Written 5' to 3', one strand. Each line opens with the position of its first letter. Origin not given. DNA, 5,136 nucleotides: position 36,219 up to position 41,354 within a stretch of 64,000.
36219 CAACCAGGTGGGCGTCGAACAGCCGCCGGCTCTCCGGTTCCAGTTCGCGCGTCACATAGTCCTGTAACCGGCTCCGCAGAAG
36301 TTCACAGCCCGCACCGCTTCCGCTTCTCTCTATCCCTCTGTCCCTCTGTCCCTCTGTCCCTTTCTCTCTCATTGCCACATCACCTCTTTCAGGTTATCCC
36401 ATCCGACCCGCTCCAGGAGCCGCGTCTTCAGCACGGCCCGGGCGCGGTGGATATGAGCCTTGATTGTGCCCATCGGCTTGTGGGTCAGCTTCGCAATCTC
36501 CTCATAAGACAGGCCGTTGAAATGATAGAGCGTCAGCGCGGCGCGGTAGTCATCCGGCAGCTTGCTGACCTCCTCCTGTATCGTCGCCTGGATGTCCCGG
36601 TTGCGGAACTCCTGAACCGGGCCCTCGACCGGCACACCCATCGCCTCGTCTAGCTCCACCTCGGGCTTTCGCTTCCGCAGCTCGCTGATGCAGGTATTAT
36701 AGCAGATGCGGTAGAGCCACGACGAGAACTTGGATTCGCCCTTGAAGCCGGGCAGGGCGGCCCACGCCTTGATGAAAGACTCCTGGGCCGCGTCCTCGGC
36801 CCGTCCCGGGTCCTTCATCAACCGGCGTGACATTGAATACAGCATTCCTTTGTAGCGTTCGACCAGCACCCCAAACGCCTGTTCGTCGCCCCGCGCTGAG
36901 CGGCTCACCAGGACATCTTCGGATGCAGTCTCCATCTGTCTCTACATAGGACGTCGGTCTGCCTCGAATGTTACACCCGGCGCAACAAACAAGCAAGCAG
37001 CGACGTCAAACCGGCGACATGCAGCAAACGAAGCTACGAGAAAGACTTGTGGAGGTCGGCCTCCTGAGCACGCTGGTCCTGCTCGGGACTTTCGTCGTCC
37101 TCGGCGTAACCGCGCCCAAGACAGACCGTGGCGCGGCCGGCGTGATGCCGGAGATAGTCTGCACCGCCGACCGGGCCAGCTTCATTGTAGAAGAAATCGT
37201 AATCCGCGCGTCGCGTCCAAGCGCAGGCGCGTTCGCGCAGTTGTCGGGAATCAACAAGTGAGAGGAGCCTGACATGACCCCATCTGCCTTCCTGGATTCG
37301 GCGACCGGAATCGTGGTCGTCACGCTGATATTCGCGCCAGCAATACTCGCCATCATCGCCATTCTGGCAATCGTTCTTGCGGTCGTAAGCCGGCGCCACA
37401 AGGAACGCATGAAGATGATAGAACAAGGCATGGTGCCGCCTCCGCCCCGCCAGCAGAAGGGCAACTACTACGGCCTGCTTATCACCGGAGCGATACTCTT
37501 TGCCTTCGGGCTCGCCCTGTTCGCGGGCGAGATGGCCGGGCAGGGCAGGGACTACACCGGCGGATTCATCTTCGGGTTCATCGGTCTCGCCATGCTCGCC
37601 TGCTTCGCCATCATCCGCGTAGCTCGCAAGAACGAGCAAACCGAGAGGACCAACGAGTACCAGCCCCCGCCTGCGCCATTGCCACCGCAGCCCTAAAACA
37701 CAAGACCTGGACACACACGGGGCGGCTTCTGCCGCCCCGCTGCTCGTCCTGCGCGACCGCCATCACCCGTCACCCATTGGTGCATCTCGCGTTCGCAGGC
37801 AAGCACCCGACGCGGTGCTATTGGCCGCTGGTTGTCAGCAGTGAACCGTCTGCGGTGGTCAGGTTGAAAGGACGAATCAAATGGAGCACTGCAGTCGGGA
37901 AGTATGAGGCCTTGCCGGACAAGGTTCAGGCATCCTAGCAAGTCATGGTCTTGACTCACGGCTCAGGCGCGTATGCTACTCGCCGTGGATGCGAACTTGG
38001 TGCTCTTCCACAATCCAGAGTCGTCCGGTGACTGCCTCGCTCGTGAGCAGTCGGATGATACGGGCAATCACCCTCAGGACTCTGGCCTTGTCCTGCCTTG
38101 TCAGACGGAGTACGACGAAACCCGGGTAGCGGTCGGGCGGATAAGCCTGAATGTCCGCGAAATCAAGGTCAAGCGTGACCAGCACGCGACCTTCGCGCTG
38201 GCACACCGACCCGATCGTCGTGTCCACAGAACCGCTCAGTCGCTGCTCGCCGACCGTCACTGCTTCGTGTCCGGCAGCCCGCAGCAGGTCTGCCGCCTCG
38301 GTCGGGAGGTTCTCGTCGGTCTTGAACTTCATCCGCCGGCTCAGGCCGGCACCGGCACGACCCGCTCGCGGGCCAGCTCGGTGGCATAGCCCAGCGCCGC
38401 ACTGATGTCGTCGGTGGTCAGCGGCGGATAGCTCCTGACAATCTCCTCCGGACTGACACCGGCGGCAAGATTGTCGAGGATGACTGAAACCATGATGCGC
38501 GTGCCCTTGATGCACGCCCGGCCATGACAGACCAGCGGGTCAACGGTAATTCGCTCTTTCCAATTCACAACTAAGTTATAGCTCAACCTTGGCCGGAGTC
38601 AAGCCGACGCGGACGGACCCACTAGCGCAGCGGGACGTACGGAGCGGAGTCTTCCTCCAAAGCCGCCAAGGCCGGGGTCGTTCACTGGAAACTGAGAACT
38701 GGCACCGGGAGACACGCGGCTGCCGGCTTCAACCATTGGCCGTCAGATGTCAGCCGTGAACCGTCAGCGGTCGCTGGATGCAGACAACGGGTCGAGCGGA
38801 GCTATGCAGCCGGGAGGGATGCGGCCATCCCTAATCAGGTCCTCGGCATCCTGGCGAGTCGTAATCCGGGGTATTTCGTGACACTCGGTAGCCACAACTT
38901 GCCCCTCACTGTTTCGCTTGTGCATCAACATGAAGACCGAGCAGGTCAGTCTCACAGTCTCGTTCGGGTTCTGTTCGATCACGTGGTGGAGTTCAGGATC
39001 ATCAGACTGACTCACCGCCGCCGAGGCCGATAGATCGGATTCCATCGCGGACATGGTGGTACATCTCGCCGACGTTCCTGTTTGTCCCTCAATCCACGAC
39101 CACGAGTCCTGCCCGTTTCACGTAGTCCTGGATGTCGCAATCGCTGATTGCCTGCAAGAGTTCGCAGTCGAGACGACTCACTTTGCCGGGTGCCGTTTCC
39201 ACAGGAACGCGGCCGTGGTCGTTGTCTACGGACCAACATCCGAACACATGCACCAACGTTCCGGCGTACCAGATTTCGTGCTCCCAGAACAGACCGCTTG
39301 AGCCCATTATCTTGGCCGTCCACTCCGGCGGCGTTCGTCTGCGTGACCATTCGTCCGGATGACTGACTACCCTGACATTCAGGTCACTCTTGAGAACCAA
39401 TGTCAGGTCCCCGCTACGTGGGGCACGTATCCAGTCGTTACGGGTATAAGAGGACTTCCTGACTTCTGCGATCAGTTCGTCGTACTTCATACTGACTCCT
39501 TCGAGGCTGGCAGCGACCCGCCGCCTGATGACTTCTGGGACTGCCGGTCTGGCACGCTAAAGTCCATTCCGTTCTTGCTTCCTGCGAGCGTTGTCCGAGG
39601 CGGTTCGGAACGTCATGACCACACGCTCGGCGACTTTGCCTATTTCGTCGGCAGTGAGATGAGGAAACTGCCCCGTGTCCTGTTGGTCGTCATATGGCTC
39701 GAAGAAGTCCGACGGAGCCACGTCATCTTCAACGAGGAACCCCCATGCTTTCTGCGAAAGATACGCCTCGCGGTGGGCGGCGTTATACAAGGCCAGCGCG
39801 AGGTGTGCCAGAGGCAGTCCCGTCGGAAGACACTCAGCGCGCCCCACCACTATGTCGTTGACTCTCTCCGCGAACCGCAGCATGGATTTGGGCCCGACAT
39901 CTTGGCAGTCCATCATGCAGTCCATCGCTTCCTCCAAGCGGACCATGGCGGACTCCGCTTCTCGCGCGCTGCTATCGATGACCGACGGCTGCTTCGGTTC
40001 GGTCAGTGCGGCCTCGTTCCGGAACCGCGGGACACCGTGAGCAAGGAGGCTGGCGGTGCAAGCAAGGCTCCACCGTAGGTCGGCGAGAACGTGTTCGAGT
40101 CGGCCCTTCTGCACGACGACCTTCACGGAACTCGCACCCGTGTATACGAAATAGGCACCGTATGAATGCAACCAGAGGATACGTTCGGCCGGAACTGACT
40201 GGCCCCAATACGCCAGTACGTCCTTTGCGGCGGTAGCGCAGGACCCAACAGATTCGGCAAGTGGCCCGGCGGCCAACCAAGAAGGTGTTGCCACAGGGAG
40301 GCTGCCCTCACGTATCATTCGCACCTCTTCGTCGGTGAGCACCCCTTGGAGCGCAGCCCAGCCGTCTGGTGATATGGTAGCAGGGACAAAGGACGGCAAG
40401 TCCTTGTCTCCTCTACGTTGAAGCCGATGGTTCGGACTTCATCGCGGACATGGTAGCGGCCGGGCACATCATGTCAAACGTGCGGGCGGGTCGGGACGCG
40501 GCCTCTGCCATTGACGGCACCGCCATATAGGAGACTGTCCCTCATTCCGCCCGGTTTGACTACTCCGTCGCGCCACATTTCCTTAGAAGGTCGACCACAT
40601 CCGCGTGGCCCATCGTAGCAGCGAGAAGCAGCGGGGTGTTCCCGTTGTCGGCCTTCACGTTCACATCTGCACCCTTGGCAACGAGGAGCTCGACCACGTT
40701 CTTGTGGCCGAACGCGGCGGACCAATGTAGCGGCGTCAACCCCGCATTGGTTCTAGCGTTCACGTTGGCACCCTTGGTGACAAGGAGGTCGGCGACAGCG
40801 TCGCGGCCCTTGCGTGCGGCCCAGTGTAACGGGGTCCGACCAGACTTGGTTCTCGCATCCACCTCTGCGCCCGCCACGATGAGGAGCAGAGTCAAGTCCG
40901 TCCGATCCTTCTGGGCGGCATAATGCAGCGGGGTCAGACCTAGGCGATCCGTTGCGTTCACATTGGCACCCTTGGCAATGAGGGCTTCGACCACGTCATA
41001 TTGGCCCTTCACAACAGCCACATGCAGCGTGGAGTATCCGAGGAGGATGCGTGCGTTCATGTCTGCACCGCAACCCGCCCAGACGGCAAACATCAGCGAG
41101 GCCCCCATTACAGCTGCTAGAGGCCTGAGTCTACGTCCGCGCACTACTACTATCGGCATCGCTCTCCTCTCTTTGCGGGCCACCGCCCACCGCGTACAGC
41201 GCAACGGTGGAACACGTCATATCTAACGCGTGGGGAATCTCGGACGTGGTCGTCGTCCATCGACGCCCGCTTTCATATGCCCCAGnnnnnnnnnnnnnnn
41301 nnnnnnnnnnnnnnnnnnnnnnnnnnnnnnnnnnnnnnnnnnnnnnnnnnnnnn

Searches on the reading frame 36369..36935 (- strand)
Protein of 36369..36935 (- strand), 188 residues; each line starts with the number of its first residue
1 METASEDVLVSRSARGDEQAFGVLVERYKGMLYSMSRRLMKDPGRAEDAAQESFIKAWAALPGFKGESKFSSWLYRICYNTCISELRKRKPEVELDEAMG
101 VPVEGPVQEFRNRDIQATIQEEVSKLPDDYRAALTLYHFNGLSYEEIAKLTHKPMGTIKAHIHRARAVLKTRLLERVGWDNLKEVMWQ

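Call 42: search_protein_families(library=pfam, proteins=[window:36369-36935:-], max_evalue=0.01)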
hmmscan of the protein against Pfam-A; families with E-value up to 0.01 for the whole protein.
window:36369-36935:- (188 aa): 5 families
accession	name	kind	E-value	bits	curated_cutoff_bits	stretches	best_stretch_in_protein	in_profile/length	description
PF04542.20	Sigma70_r2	-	3.7e-18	65.5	24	1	24-90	1-69/71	Sigma-70 region 2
PF08281.18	Sigma70_r4_2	-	1.1e-16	60.6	25.7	1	119-167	4-52/54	Sigma-70, region 4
PF04545.22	Sigma70_r4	-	1.1e-07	31.6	24.1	1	124-170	3-49/50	Sigma-70, region 4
PF07638.17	Sigma70_ECF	-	0.00029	21.2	21.1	1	10-172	8-182/185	ECF sigma factor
PF12645.13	HTH_16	-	0.0066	17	22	0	9-43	3-37/65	Helix-turn-helix domain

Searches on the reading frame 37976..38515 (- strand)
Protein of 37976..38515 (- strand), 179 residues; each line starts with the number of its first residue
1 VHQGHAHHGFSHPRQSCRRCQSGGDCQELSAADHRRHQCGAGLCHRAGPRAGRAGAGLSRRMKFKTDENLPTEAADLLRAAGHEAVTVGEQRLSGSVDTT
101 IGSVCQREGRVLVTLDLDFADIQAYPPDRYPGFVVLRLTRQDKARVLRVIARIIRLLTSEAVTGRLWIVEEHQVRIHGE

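Call 42: search_protein_families(library=pfam, proteins=[window:37976-38515:-], max_evalue=0.01)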
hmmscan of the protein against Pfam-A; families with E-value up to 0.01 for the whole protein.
window:37976-38515:- (179 aa): 4 families
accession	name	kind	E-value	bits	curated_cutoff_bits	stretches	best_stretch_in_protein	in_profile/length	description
PF18480.7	DUF5615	-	1.1e-21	77.2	23.8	1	62-171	1-109/110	Domain of unknown function (DUF5615)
PF18478.7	PIN_10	-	2.1e-05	24.9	26.2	1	62-121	1-64/84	PIN like domain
PF01850.27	PIN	-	0.0012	19.8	23.6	0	57-123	62-118/120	PIN domain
PF01927.22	Mut7-C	-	0.0067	17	23.3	0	62-124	1-57/146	Mut7-C RNAse domain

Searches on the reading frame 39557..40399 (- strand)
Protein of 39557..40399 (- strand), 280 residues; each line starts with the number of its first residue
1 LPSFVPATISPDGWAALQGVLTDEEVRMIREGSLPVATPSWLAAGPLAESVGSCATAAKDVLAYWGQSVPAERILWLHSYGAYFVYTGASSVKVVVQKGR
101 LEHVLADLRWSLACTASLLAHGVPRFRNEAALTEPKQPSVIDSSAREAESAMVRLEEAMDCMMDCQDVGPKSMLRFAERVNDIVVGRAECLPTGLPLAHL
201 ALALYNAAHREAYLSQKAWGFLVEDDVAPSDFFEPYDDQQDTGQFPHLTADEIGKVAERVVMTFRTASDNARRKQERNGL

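Call 42: search_protein_families(library=pfam, proteins=[window:39557-40399:-], max_evalue=0.01)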
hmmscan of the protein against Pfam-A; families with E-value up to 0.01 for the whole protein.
window:39557-40399:- (280 aa): 1 family
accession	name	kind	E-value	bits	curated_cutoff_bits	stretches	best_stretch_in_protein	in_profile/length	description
PF19634.4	DUF6137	-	0.0026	18.1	25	1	142-174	32-64/82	Family of unknown function (DUF6137)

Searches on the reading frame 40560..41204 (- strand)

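Call 42: search_protein_families(library=pfam, proteins=[window:40560-41204:-], max_evalue=0.01)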
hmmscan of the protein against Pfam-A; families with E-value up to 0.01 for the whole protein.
window:40560-41204:- (214 aa): 7 families
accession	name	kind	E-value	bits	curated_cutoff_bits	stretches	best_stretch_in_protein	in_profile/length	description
PF12796.13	Ank_2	-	1.1e-64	215.5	27.3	4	60-151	1-89/90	Ankyrin repeats (3 copies)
PF00023.36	Ank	-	9.7e-44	145.3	21.1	5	122-153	2-33/33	Ankyrin repeat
PF13637.12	Ank_4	-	4.5e-36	122.5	22.7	4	60-109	1-50/50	Ankyrin repeats (many copies)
PF13606.12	Ank_3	-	6.8e-33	108.9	22.3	4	122-150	2-30/30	Ankyrin repeat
PF13857.12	Ank_5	-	2.5e-32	111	27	4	75-127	1-54/56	Ankyrin repeats (many copies)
PF24521.3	Ank_KRIT1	-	1.1e-07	32.1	80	1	123-207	19-104/149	KRIT1 ankyrin-repeats domain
PF23745.1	ANK_LRRK2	-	9.3e-06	26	27.5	0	45-87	20-62/130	LRRK2 ANK repeat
